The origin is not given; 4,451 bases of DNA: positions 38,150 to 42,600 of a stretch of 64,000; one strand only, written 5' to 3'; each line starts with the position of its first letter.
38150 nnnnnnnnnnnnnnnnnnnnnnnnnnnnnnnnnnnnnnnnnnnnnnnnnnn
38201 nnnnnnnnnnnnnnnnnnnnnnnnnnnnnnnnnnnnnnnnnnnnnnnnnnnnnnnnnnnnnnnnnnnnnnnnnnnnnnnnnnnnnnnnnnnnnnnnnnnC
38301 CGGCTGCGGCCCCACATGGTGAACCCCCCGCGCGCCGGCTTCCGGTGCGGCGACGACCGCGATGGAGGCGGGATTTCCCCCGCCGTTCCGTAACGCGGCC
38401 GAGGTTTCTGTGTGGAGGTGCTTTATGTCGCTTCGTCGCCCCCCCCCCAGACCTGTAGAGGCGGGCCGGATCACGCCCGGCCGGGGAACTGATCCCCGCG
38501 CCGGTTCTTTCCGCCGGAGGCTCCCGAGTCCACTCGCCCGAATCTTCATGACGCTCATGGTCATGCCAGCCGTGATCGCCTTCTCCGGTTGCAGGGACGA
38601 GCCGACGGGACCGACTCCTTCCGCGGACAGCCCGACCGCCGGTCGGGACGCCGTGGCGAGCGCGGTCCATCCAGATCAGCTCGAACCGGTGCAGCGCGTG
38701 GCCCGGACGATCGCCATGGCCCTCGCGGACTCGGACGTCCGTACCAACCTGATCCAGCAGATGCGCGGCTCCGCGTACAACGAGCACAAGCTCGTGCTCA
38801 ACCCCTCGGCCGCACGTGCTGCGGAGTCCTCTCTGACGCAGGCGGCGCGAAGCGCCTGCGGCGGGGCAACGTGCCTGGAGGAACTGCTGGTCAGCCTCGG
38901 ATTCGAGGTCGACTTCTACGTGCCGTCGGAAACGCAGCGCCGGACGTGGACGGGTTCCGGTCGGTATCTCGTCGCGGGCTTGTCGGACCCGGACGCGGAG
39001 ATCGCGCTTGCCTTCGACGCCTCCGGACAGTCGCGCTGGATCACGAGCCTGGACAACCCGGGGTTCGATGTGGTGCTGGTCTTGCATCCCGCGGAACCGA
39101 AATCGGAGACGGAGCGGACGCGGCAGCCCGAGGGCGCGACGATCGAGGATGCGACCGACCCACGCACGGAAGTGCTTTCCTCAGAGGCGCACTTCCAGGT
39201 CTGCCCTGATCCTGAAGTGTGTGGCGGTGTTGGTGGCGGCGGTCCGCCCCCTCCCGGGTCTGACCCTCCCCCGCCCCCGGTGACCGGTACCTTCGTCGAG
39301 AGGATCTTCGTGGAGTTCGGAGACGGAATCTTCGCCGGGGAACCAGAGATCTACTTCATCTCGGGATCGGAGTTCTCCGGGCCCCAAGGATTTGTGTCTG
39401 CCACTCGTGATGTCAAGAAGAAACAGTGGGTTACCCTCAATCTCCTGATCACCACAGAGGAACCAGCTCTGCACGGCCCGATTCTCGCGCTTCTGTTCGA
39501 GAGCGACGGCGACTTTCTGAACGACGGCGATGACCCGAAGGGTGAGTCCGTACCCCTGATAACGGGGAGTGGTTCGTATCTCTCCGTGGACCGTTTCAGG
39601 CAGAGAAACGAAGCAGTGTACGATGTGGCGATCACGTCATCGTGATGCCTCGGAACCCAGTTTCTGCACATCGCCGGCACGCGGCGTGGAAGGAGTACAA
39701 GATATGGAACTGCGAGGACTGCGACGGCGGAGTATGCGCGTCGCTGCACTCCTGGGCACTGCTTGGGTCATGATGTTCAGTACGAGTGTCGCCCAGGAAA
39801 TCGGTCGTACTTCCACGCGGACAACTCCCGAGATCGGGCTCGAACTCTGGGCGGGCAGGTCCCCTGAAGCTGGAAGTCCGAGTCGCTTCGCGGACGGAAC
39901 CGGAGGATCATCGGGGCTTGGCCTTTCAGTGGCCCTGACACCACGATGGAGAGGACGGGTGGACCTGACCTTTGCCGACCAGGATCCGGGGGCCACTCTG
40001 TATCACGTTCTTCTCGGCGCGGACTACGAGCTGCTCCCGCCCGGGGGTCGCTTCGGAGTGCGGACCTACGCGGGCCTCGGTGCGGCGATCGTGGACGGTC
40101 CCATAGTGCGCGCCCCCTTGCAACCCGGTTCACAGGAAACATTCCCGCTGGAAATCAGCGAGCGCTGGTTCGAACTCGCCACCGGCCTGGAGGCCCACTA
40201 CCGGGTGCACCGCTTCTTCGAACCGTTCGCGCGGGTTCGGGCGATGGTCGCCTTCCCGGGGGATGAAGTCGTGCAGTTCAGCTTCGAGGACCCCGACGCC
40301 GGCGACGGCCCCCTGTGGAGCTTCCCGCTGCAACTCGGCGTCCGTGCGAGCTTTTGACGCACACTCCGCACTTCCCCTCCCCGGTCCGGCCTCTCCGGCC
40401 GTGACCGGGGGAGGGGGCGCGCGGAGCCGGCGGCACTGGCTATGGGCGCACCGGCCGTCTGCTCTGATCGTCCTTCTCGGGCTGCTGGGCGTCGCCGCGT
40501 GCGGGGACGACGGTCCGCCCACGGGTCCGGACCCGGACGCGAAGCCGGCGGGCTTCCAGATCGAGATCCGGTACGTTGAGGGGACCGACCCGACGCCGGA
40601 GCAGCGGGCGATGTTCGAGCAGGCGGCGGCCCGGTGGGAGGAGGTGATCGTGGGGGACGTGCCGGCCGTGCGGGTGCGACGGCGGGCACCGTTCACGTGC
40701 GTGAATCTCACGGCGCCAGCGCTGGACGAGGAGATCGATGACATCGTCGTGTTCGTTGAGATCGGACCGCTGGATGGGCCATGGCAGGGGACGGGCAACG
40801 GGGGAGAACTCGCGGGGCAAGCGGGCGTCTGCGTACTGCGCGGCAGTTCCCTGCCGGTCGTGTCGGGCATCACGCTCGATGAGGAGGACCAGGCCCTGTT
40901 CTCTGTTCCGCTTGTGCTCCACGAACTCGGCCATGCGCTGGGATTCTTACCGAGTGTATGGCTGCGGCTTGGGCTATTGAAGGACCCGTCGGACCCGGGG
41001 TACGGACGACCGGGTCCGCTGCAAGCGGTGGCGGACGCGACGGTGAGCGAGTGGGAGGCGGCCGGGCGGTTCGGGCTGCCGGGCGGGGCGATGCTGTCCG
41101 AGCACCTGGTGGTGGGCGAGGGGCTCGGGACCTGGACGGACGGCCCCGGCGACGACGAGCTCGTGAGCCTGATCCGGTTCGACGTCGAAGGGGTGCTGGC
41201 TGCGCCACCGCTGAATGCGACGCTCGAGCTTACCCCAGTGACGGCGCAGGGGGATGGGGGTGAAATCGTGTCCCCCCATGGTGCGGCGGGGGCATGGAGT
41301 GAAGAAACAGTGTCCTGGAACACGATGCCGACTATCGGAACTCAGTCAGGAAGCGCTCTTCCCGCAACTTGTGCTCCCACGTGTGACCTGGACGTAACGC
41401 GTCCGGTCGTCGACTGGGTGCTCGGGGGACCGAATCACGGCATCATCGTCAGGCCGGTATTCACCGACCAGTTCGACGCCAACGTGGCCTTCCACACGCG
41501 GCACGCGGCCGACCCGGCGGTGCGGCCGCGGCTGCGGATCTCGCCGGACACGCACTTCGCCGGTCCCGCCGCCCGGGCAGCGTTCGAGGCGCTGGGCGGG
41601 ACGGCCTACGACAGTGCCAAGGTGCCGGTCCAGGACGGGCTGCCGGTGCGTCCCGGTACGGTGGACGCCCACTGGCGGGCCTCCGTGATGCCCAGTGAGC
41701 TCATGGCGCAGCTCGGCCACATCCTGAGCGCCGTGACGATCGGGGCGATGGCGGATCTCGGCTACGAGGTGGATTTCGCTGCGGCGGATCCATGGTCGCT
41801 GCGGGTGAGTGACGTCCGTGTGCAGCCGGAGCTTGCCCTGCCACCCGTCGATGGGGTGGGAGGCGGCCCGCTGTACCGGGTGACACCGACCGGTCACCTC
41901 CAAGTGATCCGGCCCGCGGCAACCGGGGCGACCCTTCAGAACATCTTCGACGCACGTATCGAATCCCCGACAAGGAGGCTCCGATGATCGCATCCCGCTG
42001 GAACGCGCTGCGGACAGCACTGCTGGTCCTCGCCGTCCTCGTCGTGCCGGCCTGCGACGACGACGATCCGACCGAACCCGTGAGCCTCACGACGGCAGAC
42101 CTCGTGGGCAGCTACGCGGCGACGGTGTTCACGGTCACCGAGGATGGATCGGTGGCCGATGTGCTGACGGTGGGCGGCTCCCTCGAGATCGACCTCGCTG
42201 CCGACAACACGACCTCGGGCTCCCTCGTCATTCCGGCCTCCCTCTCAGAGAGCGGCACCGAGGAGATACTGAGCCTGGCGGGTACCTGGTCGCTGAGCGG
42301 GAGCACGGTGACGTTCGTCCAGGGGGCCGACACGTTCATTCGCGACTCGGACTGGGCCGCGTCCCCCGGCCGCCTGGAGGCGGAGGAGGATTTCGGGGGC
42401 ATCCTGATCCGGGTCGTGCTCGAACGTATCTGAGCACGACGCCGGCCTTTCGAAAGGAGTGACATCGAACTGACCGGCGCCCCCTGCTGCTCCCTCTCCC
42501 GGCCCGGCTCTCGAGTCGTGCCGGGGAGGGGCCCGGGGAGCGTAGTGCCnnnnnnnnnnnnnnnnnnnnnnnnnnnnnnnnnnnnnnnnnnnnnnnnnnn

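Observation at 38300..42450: GC-depleted island encoding four envelope proteins, including a leishmanolysin-like metalloprotease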

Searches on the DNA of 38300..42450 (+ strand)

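Call 89: search_dna_similar(query=window:38300-42450:+, collection=plasmids, mode=distant, max_rows=8)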
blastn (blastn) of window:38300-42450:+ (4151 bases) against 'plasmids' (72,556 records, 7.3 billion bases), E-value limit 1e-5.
No match.

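Call 90: search_dna_similar(query=window:38300-42450:+, collection=phages, mode=distant, max_rows=8)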
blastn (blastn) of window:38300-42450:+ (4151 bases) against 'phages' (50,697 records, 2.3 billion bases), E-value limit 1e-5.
No match.

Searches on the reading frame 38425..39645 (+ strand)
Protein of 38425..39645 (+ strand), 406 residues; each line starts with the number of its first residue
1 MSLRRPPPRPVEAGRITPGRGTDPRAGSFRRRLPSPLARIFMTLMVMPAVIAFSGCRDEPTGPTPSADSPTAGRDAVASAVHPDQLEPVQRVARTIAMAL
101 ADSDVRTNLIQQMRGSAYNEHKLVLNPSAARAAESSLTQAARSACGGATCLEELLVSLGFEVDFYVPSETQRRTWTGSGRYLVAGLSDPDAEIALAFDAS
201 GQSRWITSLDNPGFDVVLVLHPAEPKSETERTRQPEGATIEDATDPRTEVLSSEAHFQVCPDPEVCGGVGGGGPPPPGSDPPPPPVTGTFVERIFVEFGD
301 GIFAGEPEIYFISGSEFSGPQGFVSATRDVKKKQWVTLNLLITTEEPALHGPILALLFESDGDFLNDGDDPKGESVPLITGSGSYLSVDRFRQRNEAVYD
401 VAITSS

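Call 8: search_protein_families(library=pfam, proteins=[window:38548-39645:+], max_evalue=1)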
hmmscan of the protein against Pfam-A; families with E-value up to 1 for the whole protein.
window:38548-39645:+ (365 aa): 0 families

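Call 9: search_protein_families(library=ncbifam, proteins=[window:38548-39645:+], max_evalue=1)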
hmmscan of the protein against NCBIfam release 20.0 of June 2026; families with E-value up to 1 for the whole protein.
window:38548-39645:+ (365 aa): 0 families

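Call 23: find_homologous_proteins(query=window:38425-39645:+)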
Query window:38425-39645:+ (406 aa): 2 proteins with E <= 0.001 among 8000 candidates.
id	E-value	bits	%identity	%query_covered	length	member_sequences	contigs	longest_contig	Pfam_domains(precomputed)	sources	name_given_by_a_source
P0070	1.3e-241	819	100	90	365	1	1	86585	-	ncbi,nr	ncbi:MAG: hypothetical protein RRA92_02580 [Gemmatimonadota bacterium]|nr:hypothetical protein [Gemm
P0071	1.6e-18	85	31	49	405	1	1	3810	-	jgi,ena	-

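Call 24: find_encoding_contigs(protein=P0070, flank=10000, max_places=2)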
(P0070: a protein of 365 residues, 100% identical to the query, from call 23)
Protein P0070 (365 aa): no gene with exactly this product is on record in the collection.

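Call 25: find_encoding_contigs(protein=P0071, flank=5000, max_places=2)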
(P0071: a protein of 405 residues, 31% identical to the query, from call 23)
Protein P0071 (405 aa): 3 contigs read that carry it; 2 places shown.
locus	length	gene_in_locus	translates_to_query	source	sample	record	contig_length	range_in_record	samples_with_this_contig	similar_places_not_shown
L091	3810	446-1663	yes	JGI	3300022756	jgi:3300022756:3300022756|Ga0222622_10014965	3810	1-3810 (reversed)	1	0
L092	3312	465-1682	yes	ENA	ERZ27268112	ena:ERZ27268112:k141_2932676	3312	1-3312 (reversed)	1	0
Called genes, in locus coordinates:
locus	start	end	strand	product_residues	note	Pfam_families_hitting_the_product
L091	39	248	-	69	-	-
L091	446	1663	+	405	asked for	-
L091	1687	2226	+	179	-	-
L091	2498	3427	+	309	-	PF20329:DUF6624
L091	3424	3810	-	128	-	?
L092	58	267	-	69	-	-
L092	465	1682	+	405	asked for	-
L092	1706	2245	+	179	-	-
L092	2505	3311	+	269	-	?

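Call 37: search_protein_families(library=pfam, proteins=[L091:1687-2226:+, P0071, L091:2498-3427:+], max_evalue=1)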
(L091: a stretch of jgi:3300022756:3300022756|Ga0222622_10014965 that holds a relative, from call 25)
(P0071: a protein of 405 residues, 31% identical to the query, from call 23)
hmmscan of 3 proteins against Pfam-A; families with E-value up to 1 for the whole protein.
L091:1687-2226:+ (179 aa): 0 families

P0071 (405 aa): 0 families

L091:2498-3427:+ (309 aa): 3 families
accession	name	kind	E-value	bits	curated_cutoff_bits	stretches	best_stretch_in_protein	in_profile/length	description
PF20329.3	DUF6624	-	4.9e-22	78.7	27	1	132-299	3-164/173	Family of unknown function (DUF6624)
PF07719.23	TPR_2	-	0.047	14.3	27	0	64-88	4-28/34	Tetratricopeptide repeat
PF22316.2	ABhydrolase-like_N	-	0.25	11.7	27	1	71-122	47-99/106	A/B hydrolase-like, N-terminal domain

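Call 63: search_protein_families(library=padloc, proteins=[window:38425-39645:+], max_evalue=0.01)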
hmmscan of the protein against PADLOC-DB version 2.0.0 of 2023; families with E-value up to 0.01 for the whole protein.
window:38425-39645:+ (406 aa): 0 families

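Call 64: search_protein_families(library=phrogs, proteins=[window:38425-39645:+], max_evalue=0.01)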
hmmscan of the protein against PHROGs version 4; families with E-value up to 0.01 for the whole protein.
window:38425-39645:+ (406 aa): 0 families

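Call 92: find_related_loci(query=window:38425-39645:+, collection=viral_contigs, flank=5000)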
Query window:38425-39645:+ (406 aa) in viral_contigs; peptide patterns used: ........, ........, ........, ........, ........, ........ (x = any residue, [..] = any of these).
2 stretches matched a pattern, but none encodes a relative of the query by tblastn (E <= 1e-3).

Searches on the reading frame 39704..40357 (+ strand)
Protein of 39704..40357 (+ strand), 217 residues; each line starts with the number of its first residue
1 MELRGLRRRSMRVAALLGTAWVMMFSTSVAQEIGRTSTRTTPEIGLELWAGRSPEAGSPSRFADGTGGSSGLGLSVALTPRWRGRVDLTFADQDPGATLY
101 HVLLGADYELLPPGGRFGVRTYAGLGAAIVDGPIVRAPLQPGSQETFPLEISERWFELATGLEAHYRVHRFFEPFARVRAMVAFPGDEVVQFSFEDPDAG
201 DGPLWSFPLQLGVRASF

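Call 8: search_protein_families(library=pfam, proteins=[window:39704-40357:+], max_evalue=1)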
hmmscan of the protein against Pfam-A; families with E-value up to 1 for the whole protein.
window:39704-40357:+ (217 aa): 0 families

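Call 9: search_protein_families(library=ncbifam, proteins=[window:39704-40357:+], max_evalue=1)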
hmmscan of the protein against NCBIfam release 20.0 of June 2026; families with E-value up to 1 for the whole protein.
window:39704-40357:+ (217 aa): 0 families

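Call 27: find_homologous_proteins(query=window:39704-40357:+, max_evalue=0.01)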
Query window:39704-40357:+ (217 aa): 1 proteins with E <= 0.01 among 1869 candidates.
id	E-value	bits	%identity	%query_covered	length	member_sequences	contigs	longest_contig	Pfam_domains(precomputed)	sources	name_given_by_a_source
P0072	4.7e-82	293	99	61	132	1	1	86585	-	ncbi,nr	ncbi:MAG: hypothetical protein RRA92_02585 [Gemmatimonadota bacterium]|nr:hypothetical protein [Gemm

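Call 63: search_protein_families(library=padloc, proteins=[window:39704-40357:+], max_evalue=0.01)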
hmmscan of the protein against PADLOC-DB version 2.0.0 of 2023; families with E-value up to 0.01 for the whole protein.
window:39704-40357:+ (217 aa): 0 families

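Call 64: search_protein_families(library=phrogs, proteins=[window:39704-40357:+], max_evalue=0.01)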
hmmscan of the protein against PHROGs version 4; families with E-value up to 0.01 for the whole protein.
window:39704-40357:+ (217 aa): 0 families
